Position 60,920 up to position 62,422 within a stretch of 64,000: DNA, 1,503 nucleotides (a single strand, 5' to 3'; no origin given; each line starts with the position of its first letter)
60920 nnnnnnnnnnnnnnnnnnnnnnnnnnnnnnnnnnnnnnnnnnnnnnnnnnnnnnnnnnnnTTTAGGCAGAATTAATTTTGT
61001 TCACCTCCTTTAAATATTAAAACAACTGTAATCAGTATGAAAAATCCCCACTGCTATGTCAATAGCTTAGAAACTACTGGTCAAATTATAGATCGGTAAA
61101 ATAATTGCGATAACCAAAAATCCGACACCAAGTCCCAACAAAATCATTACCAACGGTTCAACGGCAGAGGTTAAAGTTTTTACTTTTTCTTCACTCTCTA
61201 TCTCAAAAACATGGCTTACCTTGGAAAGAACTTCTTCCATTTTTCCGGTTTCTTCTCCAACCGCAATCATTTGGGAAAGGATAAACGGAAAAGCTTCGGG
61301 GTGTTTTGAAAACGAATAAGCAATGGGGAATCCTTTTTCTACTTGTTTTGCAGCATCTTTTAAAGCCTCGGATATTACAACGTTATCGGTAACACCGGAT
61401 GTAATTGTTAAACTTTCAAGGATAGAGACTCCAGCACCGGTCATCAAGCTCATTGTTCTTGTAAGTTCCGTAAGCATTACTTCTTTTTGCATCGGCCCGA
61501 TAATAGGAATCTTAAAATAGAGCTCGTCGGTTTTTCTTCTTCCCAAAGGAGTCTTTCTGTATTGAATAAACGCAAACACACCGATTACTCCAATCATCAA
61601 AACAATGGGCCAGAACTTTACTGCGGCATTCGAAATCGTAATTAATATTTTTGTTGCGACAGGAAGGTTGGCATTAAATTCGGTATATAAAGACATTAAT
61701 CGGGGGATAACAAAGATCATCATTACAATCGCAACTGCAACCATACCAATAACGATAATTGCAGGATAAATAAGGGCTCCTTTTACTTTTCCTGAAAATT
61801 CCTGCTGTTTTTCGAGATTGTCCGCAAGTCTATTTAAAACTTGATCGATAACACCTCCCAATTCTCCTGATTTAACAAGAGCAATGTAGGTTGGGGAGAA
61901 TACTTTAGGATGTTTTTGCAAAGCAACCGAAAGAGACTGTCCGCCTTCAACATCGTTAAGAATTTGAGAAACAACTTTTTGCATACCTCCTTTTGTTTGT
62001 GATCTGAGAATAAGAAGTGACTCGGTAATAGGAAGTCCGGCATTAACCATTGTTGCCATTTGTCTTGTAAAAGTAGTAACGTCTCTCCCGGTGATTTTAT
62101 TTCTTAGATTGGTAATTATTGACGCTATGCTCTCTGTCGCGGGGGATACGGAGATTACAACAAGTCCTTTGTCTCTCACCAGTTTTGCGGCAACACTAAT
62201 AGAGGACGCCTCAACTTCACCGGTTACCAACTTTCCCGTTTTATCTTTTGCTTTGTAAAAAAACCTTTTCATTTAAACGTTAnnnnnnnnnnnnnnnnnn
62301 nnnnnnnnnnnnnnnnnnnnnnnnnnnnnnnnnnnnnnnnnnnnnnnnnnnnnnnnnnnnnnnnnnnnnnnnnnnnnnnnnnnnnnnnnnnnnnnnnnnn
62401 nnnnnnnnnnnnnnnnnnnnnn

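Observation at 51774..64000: Complete secretin-less (monoderm-type) type IV pilus locus with seven tandem pilin paralogs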

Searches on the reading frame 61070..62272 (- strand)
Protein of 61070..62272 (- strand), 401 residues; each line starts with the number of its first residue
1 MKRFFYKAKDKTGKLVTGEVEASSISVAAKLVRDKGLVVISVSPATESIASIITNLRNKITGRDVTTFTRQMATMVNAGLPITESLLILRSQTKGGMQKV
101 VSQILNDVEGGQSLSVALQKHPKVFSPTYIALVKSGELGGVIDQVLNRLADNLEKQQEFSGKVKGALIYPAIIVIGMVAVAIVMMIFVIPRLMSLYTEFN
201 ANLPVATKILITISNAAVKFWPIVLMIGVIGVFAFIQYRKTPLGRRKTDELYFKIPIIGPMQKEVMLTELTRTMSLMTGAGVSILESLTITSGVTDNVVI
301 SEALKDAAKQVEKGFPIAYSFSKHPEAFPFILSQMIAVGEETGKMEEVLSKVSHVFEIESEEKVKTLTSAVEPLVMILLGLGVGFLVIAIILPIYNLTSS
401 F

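Call 3: search_protein_families(library=pfam, proteins=[window:61070-62272:-], max_evalue=0.01)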
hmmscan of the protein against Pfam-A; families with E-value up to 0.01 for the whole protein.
window:61070-62272:- (401 aa): 1 family
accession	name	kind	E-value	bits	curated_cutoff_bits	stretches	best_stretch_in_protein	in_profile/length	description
PF00482.28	T2SSF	-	4.8e-60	201.5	25.2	2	68-190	1-125/125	Type II secretion system (T2SS), protein F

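Call 6: search_protein_families(library=ncbifam, proteins=[window:61070-62272:-], max_evalue=0.01)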
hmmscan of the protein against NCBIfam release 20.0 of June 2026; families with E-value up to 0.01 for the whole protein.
window:61070-62272:- (401 aa): 6 families
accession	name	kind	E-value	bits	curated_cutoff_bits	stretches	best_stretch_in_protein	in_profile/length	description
TIGR02120.1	GspF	equivalog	1.2e-102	344.2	424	1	4-399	1-399/401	type II secretion system inner membrane protein GspF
NF052607.1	T4PiliAsmPilCThrm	equivalog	1e-101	340.9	700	1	1-398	1-401/406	type IV pilus assembly protein PilC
NF052606.1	T4PiliAsmPilCMyx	equivalog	1.8e-83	280.7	700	1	3-399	21-416/419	type IV pilus assembly protein PilC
NF007861.0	PRK10573.1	equivalog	9.4e-78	262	401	1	4-398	7-395/401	protein transport protein HofC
NF047826.1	T3SSXpsF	equivalog_domain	4.5e-75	253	650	1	1-400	1-403/405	type II secretion system protein XpsF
NF041012.2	T4P_ComGB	equivalog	7.7e-39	133.9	240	1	66-397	4-330/332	competence type IV pilus assembly protein ComGB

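Call 14: find_related_loci(query=window:61070-62272:-, collection=genome_contigs, flank=10000)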
Query window:61070-62272:- (401 aa) in genome_contigs; peptide patterns used: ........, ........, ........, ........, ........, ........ (x = any residue, [..] = any of these).
264 stretches matched a pattern; 129 encode a relative of the query (tblastn E <= 1e-3); the best 80 are kept; 80 distinct loci.
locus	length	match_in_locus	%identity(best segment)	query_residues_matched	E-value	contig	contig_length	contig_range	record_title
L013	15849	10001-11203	75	1-401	0e+0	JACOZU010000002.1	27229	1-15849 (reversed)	MAG: Candidatus Woesebacteria bacterium isolate NC_groundwater_213_Ag_S-0.1um_45_9 S4_GD2017_2_S1_scaffold_1079, whole g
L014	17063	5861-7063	75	1-401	0e+0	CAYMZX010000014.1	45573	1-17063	MAG TPA_asm: uncultured Gammaproteobacteria bacterium isolate SRP231805_co4_134 genome assembly, contig: k141_47534, who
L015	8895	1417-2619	75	1-401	0e+0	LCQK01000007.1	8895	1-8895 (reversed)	MAG: Candidatus Jorgensenbacteria bacterium GW2011_GWB1_50_10 UY55_C0007, whole genome shotgun sequence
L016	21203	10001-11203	76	1-401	0e+0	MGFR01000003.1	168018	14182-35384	MAG: Candidatus Woesebacteria bacterium RBG_13_46_13 RBG_13_scaffold_2, whole genome shotgun sequence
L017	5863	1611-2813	72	1-401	0e+0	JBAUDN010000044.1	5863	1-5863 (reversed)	MAG: Microgenomates group bacterium isolate MFD13099_ilm_asm_bin3 k127_52757, whole genome shotgun sequence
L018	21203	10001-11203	72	1-401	0e+0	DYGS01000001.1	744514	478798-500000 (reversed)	MAG TPA_asm: Candidatus Microgenomatus sp. isolate BE2012_5_35_30 Afr_mines_BE2012_3_length_744514_cov_13_281153, whole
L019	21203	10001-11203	72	1-401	0e+0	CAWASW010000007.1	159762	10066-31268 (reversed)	MAG: Candidatus Woesebacteria bacterium isolate MFD02832.bin.1.153 genome assembly, contig: contig_14430, whole genome s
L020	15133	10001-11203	71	1-401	0e+0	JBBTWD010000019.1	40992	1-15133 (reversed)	MAG: Patescibacteria group bacterium isolate H43-bin018_1 H43_bin018_1_000000000019, whole genome shotgun sequence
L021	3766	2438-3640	70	1-401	0e+0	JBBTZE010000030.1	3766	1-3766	MAG: Patescibacteria group bacterium isolate H51-bin069_1 H51_bin069_1_000000000030, whole genome shotgun sequence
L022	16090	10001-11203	72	1-401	0e+0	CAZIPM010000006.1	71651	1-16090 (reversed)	MAG TPA_asm: uncultured Gammaproteobacteria bacterium isolate SRP050083_co2_604 genome assembly, contig: NODE_132_length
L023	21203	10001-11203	70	1-401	0e+0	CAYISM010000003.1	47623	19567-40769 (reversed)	MAG TPA_asm: uncultured Gammaproteobacteria bacterium isolate ERP119705_co3_788 genome assembly, contig: NODE_609_length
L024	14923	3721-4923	70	1-401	0e+0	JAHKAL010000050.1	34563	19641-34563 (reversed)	MAG: Patescibacteria group bacterium isolate Undefined_mixed_planktonic.mb.4 Undefined_mixed_pla.mb.4_k141_986389, whole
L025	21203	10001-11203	72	1-401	0e+0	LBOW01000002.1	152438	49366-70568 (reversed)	MAG: Candidatus Woesebacteria bacterium GW2011_GWB1_33_22 UR35_C0002, whole genome shotgun sequence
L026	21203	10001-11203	72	1-401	0e+0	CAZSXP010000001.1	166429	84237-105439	MAG TPA_asm: uncultured Gammaproteobacteria bacterium isolate SRP062349_co2_93 genome assembly, contig: NODE_41_length_1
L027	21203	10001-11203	71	1-401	0e+0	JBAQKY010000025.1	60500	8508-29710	MAG: Microgenomates group bacterium isolate MFD12071_ilm_asm_bin3 k127_31085, whole genome shotgun sequence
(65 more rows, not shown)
